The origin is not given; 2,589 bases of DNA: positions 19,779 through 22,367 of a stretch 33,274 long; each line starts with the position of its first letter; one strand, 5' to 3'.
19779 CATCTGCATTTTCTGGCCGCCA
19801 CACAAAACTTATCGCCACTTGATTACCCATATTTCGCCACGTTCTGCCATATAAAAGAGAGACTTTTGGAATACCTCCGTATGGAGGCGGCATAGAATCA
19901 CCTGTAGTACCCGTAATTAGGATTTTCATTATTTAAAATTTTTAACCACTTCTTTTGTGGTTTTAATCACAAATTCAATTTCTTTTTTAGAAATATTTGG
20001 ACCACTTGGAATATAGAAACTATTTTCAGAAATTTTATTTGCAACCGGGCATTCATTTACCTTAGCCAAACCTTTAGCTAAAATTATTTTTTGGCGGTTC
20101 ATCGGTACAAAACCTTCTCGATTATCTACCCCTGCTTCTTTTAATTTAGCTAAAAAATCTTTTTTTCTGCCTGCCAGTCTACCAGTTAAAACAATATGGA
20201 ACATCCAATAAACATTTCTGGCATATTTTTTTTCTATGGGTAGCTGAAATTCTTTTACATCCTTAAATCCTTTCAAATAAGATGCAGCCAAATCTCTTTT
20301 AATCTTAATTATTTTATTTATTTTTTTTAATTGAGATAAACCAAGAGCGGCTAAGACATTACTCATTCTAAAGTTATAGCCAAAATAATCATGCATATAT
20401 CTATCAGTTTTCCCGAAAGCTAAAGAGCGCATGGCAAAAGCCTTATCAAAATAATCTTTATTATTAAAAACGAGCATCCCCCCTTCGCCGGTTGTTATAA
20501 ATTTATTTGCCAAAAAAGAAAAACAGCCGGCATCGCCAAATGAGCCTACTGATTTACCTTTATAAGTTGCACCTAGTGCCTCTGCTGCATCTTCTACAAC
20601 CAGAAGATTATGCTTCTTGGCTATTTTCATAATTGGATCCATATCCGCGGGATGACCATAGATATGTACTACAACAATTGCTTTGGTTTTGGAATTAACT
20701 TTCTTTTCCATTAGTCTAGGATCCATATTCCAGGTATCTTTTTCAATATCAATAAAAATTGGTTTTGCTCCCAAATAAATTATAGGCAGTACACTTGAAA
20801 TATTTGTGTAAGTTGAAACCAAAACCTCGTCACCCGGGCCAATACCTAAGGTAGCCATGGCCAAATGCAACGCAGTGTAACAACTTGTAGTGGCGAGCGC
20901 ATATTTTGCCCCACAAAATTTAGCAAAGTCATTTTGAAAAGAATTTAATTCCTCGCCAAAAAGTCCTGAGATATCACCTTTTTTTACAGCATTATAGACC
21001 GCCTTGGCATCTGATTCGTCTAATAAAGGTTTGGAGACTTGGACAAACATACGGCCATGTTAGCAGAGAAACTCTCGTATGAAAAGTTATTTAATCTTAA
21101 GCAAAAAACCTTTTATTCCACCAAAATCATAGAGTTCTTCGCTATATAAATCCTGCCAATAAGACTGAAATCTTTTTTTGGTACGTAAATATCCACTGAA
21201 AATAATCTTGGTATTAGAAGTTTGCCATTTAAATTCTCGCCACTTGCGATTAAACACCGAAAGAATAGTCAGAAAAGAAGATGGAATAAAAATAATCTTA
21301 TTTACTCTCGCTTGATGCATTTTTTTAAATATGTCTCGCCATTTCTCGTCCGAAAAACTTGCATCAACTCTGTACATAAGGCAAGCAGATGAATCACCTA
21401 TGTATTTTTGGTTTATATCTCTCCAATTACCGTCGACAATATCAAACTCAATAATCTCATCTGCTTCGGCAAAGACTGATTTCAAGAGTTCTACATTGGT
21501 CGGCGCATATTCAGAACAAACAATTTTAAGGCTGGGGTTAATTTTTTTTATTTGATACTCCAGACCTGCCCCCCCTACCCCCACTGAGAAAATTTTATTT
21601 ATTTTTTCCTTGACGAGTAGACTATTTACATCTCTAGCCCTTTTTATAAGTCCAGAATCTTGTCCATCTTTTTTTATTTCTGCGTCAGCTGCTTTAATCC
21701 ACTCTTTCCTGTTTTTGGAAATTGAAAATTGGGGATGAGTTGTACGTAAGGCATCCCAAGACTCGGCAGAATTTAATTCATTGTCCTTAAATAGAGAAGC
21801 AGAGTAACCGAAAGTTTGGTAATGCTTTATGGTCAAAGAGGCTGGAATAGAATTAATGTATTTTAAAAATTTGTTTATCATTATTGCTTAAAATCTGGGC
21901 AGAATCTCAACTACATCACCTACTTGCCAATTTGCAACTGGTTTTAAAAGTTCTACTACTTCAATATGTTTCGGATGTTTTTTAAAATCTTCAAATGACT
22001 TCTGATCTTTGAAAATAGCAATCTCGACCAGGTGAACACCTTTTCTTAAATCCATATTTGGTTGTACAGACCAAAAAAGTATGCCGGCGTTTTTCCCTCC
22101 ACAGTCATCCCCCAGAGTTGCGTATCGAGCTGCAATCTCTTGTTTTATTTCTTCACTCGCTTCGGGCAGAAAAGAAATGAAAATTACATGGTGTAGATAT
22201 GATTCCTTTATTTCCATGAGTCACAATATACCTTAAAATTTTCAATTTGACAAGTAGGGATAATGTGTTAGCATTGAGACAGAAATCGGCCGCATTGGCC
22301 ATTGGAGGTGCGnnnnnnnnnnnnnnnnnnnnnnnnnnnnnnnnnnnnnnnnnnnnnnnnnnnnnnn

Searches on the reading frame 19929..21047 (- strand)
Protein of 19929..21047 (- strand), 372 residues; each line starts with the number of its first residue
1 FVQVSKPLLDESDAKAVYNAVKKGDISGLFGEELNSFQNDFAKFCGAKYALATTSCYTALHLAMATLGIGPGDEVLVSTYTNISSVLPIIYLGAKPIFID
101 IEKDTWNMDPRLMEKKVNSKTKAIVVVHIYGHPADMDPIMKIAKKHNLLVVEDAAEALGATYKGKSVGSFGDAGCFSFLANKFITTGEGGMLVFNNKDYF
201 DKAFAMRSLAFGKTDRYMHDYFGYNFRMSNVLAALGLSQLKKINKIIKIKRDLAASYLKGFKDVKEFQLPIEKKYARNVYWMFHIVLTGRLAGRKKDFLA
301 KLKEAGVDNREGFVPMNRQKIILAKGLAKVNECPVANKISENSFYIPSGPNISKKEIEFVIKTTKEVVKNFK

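Call 9: search_protein_families(library=pfam, proteins=[window:19929-21047:-], max_evalue=0.01)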
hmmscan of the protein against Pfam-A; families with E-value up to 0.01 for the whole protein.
window:19929-21047:- (372 aa): 5 families
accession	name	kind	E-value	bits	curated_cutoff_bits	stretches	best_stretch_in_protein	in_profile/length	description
PF01041.23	DegT_DnrJ_EryC1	-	3e-107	359.4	19.8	1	10-363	4-358/360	DegT/DnrJ/EryC1/StrS aminotransferase family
PF01212.27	Beta_elim_lyase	-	5.3e-07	29.7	27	1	32-264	32-268/288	Beta-eliminating lyase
PF00155.27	Aminotran_1_2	-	6.1e-06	26.1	19.7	1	32-155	41-187/361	Aminotransferase class I and II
PF00266.25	Aminotran_5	-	7e-06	25.7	21.5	1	26-159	37-181/371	Aminotransferase class-V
PF01053.26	Cys_Met_Meta_PP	-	0.00069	18.7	27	1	36-155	56-175/381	Cys/Met metabolism PLP-dependent enzyme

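Call 71: list_cluster_members(proteins=[L016:3653-4780:-, L016:8572-9723:-, L016:11610-12512:-, L016:6727-7635:-, L016:1305-2597:+, P0158, window:19929-21047:-, window:561-3074:-, window:3724-5901:-])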
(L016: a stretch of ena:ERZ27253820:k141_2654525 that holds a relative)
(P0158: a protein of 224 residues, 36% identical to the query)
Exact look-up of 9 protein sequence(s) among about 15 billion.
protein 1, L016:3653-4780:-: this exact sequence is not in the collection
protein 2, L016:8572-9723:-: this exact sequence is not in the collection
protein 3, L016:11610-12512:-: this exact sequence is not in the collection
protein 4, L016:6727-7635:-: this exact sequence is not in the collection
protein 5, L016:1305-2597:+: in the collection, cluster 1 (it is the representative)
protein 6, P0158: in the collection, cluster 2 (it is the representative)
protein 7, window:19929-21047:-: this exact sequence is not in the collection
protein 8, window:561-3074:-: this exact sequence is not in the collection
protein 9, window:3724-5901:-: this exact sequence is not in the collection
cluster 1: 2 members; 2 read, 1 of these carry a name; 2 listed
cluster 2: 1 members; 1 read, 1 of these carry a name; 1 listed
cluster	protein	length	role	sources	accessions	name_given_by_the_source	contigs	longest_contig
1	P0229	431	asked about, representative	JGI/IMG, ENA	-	-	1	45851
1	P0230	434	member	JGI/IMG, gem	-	O-antigen/teichoic acid export membrane protein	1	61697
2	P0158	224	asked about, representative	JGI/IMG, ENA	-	HD superfamily phosphodiesterase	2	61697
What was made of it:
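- Tried and rejected: One cluster look-up was wasted on wrong minus-strand coordinates (call 71).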

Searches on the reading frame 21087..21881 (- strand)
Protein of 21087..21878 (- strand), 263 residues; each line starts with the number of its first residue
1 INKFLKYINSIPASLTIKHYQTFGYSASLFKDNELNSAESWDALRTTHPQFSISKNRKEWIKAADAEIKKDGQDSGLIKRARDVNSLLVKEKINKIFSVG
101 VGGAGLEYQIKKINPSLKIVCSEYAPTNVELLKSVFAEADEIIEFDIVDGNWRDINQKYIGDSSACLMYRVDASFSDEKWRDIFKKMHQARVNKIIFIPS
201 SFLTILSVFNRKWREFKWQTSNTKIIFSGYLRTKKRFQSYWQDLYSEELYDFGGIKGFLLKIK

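Call 9: search_protein_families(library=pfam, proteins=[window:21087-21878:-], max_evalue=0.01)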
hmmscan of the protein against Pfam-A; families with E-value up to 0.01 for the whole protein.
window:21087-21878:- (263 aa): 1 family
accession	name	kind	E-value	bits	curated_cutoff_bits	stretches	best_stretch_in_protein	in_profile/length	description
PF21558.3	Pept_S41_N_bact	-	0.0079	16.5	27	0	128-198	12-83/87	Bacteroidetes, Peptidase, S41 family, N-terminal domain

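Call 28: find_related_loci(query=A2, collection=genome_contigs, flank=10000)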
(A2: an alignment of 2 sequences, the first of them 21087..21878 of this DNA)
Query A2 (263 aa) in genome_contigs; peptide patterns used: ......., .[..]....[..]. (x = any residue, [..] = any of these).
66 stretches matched a pattern; 4 encode a relative of the query (tblastn E <= 1e-3); 4 distinct loci.
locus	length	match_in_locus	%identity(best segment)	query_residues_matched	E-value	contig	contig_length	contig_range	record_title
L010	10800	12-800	67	1-263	3e-123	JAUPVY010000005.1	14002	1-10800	MAG: Patescibacteria group bacterium isolate erpe_2018_sw_42hr_WHONDRS-SW48-000099_A_bin.74 scaffold_1009, whole genome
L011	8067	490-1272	53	3-263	9e-101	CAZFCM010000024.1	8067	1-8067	MAG TPA_asm: uncultured Candidatus Saccharibacteria bacterium isolate binchicken_co16_195 genome assembly, contig: NODE_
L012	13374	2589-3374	54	1-261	5e-97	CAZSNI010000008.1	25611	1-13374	MAG TPA_asm: uncultured Candidatus Saccharibacteria bacterium isolate SRP286056_co1_435 genome assembly, contig: NODE_21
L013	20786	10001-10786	54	1-261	5e-95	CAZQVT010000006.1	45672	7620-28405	MAG TPA_asm: uncultured Candidatus Saccharibacteria bacterium isolate SRP285395_co1_397 genome assembly, contig: NODE_99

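Call 77: search_protein_families(library=pfam, proteins=[L013:3278-3835:+], max_evalue=0.001)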
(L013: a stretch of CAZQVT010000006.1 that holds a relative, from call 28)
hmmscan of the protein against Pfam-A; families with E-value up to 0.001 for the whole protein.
L013:3278-3835:+ (186 aa): 1 family
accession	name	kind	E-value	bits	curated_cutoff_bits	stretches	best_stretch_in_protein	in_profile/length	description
PF00293.34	NUDIX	-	1.6e-08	35.1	21.1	1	52-171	3-121/134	NUDIX domain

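Call 84: search_protein_families(library=padloc, proteins=[window:21090-21881:-], max_evalue=0.01)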
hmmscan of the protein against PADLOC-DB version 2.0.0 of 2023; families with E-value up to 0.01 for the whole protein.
window:21090-21881:- (264 aa): 0 families

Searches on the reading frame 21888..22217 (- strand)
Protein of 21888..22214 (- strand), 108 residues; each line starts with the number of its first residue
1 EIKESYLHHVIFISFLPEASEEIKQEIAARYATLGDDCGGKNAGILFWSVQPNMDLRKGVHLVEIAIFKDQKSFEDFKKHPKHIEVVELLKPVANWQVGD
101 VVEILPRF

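Call 9: search_protein_families(library=pfam, proteins=[window:21888-22214:-], max_evalue=0.01)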
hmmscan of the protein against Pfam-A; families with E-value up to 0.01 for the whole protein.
window:21888-22214:- (108 aa): 1 family
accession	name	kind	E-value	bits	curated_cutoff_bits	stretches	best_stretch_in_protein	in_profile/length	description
PF07876.18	Dabb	-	1.4e-10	42.2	25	1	7-99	1-92/96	Stress responsive A/B Barrel Domain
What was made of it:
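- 21888..22217 (-): Low-GC Dabb (alpha/beta-barrel) gene, divergent from the HD-like gene. It is the conserved neighbour and probable functional partner. Its own promoter lies at 22253-22225, and the mRNA is probably leaderless. Pfam Dabb 1.4e-10 (call 9).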

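Call 84: search_protein_families(library=padloc, proteins=[window:21891-22217:-], max_evalue=0.01)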
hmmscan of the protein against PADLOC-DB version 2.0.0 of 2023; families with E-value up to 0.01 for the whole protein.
window:21891-22217:- (109 aa): 0 families
